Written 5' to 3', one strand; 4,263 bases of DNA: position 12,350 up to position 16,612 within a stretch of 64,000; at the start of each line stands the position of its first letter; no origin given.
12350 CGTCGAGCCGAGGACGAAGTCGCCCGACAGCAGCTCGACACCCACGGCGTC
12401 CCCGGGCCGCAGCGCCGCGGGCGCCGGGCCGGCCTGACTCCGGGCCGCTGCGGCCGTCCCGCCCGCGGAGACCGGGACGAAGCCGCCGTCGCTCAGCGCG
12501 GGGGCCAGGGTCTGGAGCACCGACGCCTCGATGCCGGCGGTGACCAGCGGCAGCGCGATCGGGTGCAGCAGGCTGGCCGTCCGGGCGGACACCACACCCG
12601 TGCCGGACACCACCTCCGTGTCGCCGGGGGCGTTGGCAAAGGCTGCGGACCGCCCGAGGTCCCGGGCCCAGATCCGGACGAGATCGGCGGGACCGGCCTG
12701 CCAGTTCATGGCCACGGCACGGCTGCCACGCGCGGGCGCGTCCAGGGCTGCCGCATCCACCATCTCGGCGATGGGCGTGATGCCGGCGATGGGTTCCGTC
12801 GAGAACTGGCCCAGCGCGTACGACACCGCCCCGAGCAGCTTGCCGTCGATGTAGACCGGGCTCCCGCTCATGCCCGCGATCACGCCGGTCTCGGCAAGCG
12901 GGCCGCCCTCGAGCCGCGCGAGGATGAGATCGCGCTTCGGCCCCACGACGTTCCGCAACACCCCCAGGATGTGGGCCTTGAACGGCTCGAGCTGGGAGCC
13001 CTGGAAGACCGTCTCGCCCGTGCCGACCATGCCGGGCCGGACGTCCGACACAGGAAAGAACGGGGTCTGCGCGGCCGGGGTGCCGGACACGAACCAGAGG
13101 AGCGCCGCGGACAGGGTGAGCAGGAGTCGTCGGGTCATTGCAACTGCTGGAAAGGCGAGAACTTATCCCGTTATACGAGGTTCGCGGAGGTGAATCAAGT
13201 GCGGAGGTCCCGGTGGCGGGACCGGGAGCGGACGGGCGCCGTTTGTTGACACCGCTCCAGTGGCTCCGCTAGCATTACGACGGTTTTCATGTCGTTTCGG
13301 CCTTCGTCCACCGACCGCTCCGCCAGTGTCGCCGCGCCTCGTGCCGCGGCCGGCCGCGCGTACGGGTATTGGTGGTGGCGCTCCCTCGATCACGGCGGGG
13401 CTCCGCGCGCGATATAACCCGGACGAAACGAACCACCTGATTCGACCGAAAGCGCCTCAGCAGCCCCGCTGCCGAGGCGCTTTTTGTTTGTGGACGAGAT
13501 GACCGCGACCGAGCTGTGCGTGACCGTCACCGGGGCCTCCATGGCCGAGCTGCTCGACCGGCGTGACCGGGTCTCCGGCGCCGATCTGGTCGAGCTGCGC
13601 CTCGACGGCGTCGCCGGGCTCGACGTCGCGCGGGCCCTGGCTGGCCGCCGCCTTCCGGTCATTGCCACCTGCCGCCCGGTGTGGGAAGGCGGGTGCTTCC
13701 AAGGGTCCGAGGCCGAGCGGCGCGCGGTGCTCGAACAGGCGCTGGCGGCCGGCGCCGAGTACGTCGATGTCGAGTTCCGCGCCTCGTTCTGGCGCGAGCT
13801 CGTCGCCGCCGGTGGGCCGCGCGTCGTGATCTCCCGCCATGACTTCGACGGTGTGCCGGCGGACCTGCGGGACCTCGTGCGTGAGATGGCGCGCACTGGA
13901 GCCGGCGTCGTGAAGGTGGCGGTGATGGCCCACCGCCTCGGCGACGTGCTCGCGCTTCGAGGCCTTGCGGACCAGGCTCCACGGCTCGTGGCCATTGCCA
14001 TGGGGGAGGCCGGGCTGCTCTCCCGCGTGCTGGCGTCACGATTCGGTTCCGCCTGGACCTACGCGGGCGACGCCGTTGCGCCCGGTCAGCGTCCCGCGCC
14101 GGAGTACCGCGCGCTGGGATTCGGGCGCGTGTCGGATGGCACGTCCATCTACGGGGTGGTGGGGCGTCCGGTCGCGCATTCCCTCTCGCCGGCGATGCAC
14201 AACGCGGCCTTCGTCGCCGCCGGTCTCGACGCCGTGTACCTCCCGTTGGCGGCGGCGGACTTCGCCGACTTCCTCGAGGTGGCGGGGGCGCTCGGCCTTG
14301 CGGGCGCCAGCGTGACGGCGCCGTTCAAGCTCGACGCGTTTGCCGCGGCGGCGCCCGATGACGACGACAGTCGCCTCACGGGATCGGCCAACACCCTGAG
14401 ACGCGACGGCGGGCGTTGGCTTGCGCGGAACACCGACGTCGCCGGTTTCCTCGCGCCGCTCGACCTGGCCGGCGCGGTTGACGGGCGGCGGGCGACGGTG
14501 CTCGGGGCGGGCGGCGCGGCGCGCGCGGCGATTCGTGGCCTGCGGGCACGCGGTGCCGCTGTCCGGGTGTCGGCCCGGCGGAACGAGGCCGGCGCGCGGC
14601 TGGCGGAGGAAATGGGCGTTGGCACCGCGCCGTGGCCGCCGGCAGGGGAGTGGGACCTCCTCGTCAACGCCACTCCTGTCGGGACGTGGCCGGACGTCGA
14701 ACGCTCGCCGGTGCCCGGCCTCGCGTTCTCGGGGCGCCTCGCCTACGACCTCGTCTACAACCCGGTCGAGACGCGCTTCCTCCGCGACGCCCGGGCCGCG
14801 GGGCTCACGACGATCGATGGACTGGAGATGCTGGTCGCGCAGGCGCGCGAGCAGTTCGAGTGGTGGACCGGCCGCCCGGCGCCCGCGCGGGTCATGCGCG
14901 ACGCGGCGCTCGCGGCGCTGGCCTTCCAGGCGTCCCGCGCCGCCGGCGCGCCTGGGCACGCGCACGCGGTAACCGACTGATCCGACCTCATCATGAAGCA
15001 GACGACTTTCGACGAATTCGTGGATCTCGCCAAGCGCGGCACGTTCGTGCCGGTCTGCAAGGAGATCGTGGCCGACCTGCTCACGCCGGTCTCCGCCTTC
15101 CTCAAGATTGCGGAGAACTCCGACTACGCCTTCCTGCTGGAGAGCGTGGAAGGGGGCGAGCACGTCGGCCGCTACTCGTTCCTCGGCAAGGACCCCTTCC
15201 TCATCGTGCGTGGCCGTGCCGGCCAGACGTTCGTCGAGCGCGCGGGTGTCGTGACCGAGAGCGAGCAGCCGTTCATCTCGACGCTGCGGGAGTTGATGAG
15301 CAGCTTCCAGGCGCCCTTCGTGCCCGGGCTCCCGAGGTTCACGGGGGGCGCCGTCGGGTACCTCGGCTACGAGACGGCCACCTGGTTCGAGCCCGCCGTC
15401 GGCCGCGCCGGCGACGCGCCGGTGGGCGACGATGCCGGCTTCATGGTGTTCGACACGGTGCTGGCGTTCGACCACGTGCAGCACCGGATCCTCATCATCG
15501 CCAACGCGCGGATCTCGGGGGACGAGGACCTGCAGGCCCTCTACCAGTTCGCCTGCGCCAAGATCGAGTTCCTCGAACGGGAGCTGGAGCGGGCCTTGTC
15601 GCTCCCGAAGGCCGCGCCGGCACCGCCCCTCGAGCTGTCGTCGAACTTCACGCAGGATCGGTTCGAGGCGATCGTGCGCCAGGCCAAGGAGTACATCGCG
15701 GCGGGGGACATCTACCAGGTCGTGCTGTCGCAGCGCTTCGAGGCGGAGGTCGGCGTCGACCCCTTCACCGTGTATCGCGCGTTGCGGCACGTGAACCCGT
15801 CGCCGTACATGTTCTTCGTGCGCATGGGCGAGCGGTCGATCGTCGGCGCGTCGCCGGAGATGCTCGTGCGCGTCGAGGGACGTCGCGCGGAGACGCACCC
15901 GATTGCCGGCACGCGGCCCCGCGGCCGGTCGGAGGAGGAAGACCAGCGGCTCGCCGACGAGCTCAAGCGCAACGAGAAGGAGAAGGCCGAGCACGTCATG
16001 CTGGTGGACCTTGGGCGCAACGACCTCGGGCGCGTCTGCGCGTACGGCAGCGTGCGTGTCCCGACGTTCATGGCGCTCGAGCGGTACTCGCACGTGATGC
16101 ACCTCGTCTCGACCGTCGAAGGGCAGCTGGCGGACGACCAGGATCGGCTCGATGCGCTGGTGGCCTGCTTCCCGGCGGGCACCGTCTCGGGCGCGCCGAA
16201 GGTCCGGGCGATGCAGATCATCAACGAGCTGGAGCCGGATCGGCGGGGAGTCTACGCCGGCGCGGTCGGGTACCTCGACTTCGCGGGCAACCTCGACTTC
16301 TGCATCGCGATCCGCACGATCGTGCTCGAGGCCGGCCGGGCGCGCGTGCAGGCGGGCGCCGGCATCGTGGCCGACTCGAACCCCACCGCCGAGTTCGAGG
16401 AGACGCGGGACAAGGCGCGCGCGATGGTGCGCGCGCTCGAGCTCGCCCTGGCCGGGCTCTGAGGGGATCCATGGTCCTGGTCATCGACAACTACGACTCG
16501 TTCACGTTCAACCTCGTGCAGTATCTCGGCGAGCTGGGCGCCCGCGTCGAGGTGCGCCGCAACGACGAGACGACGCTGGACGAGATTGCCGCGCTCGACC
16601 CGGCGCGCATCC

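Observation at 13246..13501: Ribosome-mediated attenuator with a YGYWWW leader peptide in front of an aromatic supraoperon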

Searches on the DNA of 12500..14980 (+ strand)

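Call 6: search_rna_families(source=window, start=12500, end=14500, threshold=evalue, max_evalue=10)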
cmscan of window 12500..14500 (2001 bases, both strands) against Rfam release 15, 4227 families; matches with E-value up to 10: 3.
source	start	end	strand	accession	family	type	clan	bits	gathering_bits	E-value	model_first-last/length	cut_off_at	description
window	14182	14233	-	RF01722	Pyrobac-1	Gene; sRNA;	-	18.3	40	3.8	1-60/60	no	Pyrobac-1 RNA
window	13979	14013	+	RF00523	Prion_pknot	Cis-reg;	-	16.5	39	6.7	1-40/40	no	Prion pseudoknot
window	12607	12712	-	RF01670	P17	Gene; sRNA;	-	12.4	45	3.4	1-282/282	no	Pseudomonas sRNA P17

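Call 54: search_with_rna_model(model_id=R1, sources=[L001, L002, L003, L004, L005, L006, L007, L008, L009, L010, L011, L012, L013, L014, L015, L016, L017, L018, L019, L020, L021, L022, L023, L024, L025, L026, L027, L028, L029, L030, L031, L032, L033, L034, L035, L036, L037, L038, L039, L040, L041, L042, L043, L044, L045, L046, L047, L048, L049, L050, L051, L052, L053, L054, L055, L056, L057, L058, L059, L060, L061, L062, L063, L064, L065, L066, L067, L068, L069, L070, L071, L072, L073, L074, L075, L076, L077, L078, L079, L080], max_evalue=0.01)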
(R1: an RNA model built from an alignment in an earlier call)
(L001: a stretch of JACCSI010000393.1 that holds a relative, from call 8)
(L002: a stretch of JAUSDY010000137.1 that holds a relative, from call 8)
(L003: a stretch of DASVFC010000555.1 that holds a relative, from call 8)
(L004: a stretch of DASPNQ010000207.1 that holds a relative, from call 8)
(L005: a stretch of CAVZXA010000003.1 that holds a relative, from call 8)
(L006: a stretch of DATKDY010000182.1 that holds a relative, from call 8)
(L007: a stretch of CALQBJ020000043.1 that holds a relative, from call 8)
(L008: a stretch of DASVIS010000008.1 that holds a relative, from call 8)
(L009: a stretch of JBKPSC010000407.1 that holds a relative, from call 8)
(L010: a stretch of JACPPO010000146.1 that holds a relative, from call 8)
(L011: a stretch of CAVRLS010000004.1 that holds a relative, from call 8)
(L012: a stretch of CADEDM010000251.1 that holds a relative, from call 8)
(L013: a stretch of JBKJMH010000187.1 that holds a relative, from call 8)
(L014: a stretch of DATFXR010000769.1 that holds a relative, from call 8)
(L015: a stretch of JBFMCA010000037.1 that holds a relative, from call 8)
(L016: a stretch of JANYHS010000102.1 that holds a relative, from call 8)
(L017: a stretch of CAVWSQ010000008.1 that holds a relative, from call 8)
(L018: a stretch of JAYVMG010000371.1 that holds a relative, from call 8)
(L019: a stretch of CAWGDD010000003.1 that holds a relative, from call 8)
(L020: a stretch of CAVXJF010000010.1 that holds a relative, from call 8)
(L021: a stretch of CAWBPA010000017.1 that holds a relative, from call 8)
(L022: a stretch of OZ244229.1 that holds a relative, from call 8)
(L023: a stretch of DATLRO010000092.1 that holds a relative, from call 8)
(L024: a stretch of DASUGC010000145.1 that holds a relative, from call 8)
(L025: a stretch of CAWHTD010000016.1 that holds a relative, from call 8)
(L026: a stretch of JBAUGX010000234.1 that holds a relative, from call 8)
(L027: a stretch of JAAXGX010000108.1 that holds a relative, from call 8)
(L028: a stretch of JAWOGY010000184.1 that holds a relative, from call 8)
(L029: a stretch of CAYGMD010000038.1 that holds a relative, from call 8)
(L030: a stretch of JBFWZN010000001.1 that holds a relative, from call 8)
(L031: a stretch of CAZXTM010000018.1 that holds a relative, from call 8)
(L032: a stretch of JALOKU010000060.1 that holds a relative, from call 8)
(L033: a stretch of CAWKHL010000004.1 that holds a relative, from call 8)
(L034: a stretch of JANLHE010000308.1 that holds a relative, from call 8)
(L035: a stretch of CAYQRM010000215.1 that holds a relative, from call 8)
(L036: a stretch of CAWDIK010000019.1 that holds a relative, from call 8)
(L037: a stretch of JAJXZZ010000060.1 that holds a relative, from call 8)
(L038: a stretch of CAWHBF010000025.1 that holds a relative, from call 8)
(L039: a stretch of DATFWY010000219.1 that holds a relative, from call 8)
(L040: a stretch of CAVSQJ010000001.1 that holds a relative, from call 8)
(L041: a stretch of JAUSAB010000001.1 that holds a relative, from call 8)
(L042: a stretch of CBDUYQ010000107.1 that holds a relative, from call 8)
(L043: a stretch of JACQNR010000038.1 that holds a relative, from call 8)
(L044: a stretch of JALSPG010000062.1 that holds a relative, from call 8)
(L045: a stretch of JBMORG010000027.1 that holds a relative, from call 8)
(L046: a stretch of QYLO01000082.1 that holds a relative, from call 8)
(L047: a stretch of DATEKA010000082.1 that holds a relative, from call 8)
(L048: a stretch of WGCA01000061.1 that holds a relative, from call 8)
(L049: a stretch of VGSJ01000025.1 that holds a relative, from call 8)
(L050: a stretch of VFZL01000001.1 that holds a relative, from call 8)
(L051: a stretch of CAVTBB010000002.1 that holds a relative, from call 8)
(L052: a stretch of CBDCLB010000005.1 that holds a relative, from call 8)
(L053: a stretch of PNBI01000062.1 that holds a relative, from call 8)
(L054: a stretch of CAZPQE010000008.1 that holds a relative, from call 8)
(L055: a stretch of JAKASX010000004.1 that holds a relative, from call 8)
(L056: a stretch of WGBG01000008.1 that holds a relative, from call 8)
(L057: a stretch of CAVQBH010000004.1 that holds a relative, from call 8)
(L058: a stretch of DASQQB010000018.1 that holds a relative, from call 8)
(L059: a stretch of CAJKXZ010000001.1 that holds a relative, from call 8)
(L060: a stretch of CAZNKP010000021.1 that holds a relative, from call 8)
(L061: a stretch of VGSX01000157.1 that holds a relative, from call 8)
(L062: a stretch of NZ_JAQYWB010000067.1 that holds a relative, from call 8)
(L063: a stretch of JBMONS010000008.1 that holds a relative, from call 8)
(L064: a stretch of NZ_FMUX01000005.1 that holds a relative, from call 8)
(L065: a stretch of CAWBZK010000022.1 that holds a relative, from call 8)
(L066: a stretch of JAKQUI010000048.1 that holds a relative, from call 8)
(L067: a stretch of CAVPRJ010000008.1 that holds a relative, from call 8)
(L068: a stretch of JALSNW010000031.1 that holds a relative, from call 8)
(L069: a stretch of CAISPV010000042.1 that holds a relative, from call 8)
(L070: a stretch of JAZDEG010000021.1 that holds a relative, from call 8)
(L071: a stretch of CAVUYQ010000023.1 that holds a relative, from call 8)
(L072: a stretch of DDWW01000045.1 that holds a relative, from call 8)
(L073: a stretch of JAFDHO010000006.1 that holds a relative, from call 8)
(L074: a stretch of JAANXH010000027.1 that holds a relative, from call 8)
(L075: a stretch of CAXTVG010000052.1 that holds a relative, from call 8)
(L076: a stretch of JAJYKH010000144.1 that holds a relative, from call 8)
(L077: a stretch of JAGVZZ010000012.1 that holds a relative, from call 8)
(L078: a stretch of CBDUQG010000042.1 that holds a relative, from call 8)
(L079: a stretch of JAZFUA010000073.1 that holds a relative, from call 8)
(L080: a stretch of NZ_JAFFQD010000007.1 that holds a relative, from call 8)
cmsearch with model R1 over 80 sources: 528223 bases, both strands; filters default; matches with E-value up to 0.01: 72.
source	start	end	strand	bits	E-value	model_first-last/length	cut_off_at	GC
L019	2867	2989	+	110.2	1.6e-27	1-123/123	no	0.57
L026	2868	2993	+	108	5.9e-27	1-123/123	no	0.58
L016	2882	3002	+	106.8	1.3e-26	1-123/123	no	0.61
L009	2848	2970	+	106.7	1.3e-26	1-123/123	no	0.59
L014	2285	2405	+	105.2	3.5e-26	1-123/123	no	0.6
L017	2882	3002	+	105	3.8e-26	1-123/123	no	0.63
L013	529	646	+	101.4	3.6e-25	1-123/123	no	0.58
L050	2732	2855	+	101.2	4.1e-25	1-123/123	no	0.61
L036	2786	2906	+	98.6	2e-24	1-123/123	no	0.51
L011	2871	2987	+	97.2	4.6e-24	1-123/123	no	0.59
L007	2870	2987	+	95.6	1.2e-23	1-123/123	no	0.59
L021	2882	3002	+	94.8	2e-23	1-123/123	no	0.53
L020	2882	3002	+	91.4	1.7e-22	1-123/123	no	0.52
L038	2878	2997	+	88.5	1e-21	1-123/123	no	0.57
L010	2878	2997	+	87.6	1.8e-21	1-123/123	no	0.61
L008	2881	2997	+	83.1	2.9e-20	1-123/123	no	0.54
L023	2870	2998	+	81.1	9.8e-20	1-123/123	no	0.59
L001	1053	1168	+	80.4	1.5e-19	1-123/123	no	0.54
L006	2878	2996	+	79.8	2.2e-19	1-123/123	no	0.56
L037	2881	2998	+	73.7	9.1e-18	1-123/123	no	0.58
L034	2880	2999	+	73.1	1.3e-17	1-123/123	no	0.59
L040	2804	2919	+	70.4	7.3e-17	1-123/123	no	0.59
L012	2875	2998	+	68.1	2.9e-16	1-123/123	no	0.63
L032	2857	2968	+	67.1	5.3e-16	1-123/123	no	0.61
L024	2855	2981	+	65.3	1.7e-15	1-123/123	no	0.58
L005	2872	2998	+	63.6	4.7e-15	1-123/123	no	0.65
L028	2843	2956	+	61.4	1.8e-14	1-123/123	no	0.61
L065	2662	2784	+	59.5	5.9e-14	1-123/123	no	0.61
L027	2840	2971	+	56.4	3.9e-13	1-123/123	no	0.6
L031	2855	2980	+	56.3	4.3e-13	1-123/123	no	0.63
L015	2863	2985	+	55.9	5.5e-13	1-123/123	no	0.64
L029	2838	2963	+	55.1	9.1e-13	1-123/123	no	0.57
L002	327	452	+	54.5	1.3e-12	1-123/123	no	0.6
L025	2867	2992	+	54.2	1.5e-12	1-123/123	no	0.59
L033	2808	2926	+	54.1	1.7e-12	1-123/123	no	0.59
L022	2837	2972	+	53.2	2.9e-12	1-123/123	no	0.61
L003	314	435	+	50.2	1.9e-11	1-123/123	no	0.6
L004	2848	2969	+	49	3.8e-11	1-123/123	no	0.58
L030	2872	2998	+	47.7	8.5e-11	1-123/123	no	0.61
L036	2860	2978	-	34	4e-07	1-123/123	no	0.63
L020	2956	3074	-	33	7.2e-07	1-123/123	no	0.63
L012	2959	3074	-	32.4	1.1e-06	1-123/123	no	0.66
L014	2367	2477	-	31.7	1.7e-06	1-123/123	no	0.57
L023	2953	3074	-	29.5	6.3e-06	1-123/123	no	0.66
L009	2933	2962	-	28.2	1.4e-05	86-115/123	no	0.6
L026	2953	2986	-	27.9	1.7e-05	85-117/123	no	0.56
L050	2815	2848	-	26.7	3.7e-05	85-118/123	no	0.59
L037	2960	2990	-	26.3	4.6e-05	86-115/123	no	0.55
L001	1132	1161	-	26.2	5e-05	85-118/123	no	0.57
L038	2960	2990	-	25.9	5.8e-05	85-116/123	no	0.58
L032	2932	2961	-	25.7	6.7e-05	85-116/123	no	0.5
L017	2965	2994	-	25.7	6.7e-05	86-115/123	no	0.63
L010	2960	2990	-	25.2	9.2e-05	85-116/123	no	0.61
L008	2958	2990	-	24.9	0.00011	85-117/123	no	0.55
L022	2934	2964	-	24.9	0.00011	86-115/123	no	0.61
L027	2933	2963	-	24.9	0.00011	86-115/123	no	0.61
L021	2964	2994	-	24.9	0.00011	86-115/123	no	0.55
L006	2955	3077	-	24.6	0.00013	1-123/123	no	0.59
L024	2946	2973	-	22.6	0.00045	86-115/123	no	0.64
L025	2956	2983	-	22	0.00064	87-114/123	no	0.57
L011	2952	2978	-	21.4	0.00092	87-114/123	no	0.63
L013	611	637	-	21.4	0.00092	87-114/123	no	0.63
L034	2962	2992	-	21.2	0.001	85-116/123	no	0.65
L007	2943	3046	-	21.1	0.0011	1-123/123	no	0.57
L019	2952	2981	-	20.7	0.0014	86-115/123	no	0.6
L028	2919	2949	-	19.2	0.0038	85-117/123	no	0.61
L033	2888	2919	-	18.9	0.0044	85-117/123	no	0.62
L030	2959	2991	-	18.8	0.0046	85-116/123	no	0.61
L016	2965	2994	-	18.8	0.0048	86-115/123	no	0.63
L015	2948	2978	-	18.6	0.0053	85-118/123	no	0.68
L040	2881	2912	-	18.2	0.0068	85-117/123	no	0.62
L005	2957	3074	-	17.8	0.0086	1-123/123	no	0.66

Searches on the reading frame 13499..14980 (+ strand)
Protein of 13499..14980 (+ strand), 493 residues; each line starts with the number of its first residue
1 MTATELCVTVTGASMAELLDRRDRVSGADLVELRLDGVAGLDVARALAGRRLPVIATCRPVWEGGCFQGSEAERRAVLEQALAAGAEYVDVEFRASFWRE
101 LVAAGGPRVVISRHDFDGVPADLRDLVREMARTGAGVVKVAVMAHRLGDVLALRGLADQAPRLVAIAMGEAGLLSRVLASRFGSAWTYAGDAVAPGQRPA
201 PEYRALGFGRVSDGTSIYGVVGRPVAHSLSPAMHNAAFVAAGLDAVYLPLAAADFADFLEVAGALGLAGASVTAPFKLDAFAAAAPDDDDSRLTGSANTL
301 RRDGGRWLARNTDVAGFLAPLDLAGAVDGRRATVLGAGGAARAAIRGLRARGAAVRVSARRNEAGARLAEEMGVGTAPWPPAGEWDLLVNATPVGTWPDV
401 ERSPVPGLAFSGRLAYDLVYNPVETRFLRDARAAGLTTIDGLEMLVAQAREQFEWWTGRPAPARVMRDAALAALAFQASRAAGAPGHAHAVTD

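Call 8: find_related_loci(query=window:13499-14980:+, collection=genome_contigs, flank=3000)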
Query window:13499-14980:+ (493 aa) in genome_contigs; peptide patterns used: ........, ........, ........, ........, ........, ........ (x = any residue, [..] = any of these).
600 stretches matched a pattern (row limit reached: there are more); 570 encode a relative of the query (tblastn E <= 1e-3); the best 80 are kept; 80 distinct loci.
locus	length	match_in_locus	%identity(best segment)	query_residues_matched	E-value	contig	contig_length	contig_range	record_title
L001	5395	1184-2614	62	1-474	6e-162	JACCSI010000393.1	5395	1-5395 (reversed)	MAG: Acidobacteria bacterium isolate MGR_bin44 SD2897-2912_k127_247192, whole genome shotgun sequence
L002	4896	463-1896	58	1-474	6e-154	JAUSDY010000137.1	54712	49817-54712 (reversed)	MAG: Acidobacteriota bacterium isolate E14_maxbin.140_sub E14_k141_1771037, whole genome shotgun sequence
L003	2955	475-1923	55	1-478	3e-158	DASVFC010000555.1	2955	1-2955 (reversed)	MAG TPA_asm: Vicinamibacterales bacterium isolate SMAG_U2079 k141_121788, whole genome shotgun sequence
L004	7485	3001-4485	57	1-489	6e-148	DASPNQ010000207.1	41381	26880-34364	MAG TPA_asm: Vicinamibacterales bacterium isolate SMAG_U12125 k141_398562, whole genome shotgun sequence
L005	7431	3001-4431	58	1-475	7e-147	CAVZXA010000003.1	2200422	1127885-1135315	MAG: uncultured Acidobacteriota bacterium isolate MFD04651.bin.2.95 genome assembly, contig: contig_1647, whole genome s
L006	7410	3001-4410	58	1-467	1e-146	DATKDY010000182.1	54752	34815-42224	MAG TPA_asm: Vicinamibacterales bacterium isolate SMAG_U14485 k141_868416, whole genome shotgun sequence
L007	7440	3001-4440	55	2-475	2e-145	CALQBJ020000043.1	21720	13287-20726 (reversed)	MAG: Bifidobacterium breve isolate HRS-HS13-bin-114 genome assembly, contig: HRSG-H13-C3656, whole genome shotgun sequen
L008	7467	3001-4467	55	1-484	3e-145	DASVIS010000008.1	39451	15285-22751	MAG TPA_asm: Vicinamibacterales bacterium isolate SMAG_U2999 k141_386210, whole genome shotgun sequence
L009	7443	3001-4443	55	1-475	3e-144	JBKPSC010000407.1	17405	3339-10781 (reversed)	MAG: Acidobacteriota bacterium isolate GS_EKS_MAG_00032 GS_EKS_000001136199, whole genome shotgun sequence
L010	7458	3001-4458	57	1-472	3e-144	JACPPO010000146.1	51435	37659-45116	MAG: Acidobacteria bacterium isolate NC_groundwater_629_Ag_B-0.1um_65_68 B_1_S1_Biohub_coassembly_k141_5439045, whole ge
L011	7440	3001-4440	54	2-475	1e-141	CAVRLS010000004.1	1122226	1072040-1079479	MAG: uncultured Acidobacteriota bacterium isolate MFD01275.bin.2.196 genome assembly, contig: contig_2698, whole genome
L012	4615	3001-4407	57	1-467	3e-141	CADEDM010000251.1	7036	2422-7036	MAG: uncultured Acidobacteria bacterium isolate Acidobacteria sp. RBC084 genome assembly, contig: MAG084_251, whole geno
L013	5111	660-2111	55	2-478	3e-140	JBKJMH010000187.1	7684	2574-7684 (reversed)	MAG: Vicinamibacterales bacterium isolate ant_bin.318 k117_6394166, whole genome shotgun sequence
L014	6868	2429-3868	53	1-475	2e-139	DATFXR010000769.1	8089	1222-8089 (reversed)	MAG TPA_asm: Vicinamibacterales bacterium isolate SMAG_U9522 k141_10424742, whole genome shotgun sequence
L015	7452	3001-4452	58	1-474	5e-139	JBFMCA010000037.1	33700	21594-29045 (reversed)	MAG: Acidobacteriota bacterium isolate MAG179 MAG179_37, whole genome shotgun sequence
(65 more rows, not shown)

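Call 9: search_protein_families(library=pfam, proteins=[window:13499-14980:+])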
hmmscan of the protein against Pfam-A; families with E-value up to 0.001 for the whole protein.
window:13499-14980:+ (493 aa): 3 families
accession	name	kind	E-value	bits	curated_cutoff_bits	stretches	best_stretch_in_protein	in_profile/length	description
PF01487.21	DHquinase_I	-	9.2e-45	154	22.2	1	7-204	1-227/230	Type I 3-dehydroquinase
PF08501.16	Shikimate_dh_N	-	1.8e-18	67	27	1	220-300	1-83/83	Shikimate dehydrogenase substrate binding domain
PF18317.6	SDH_C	-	6.6e-14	51.8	25.8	1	441-471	1-31/31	Shikimate 5'-dehydrogenase C-terminal domain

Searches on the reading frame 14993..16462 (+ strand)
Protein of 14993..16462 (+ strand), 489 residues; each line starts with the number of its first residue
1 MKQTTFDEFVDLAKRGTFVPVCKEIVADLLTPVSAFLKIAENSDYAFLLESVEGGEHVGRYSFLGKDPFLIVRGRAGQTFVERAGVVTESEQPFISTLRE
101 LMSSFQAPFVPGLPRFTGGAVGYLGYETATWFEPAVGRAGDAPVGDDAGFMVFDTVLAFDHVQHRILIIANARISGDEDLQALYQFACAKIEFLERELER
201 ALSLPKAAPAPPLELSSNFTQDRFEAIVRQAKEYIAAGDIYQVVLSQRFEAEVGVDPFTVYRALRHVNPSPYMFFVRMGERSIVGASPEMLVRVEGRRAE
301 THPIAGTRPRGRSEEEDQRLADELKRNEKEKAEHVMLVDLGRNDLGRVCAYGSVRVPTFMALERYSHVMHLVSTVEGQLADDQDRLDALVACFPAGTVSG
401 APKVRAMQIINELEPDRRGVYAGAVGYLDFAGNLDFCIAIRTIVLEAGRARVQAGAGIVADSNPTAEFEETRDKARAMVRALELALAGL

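Call 9: search_protein_families(library=pfam, proteins=[window:14993-16462:+])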
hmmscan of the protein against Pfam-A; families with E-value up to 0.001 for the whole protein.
window:14993-16462:+ (489 aa): 2 families
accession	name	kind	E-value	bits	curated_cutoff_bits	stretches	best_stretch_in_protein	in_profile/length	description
PF00425.24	Chorismate_bind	-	6.3e-101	337.7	27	1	221-474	2-257/257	chorismate binding enzyme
PF04715.19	Anth_synt_I_N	-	2.6e-31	109.2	23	1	28-167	1-139/140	Anthranilate synthase component I, N terminal region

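Call 61: find_encoding_contigs(protein=window:14993-16462:+, flank=2500, max_places=4)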
Protein window:14993-16462:+ (489 aa): no gene with exactly this product is on record in the collection.
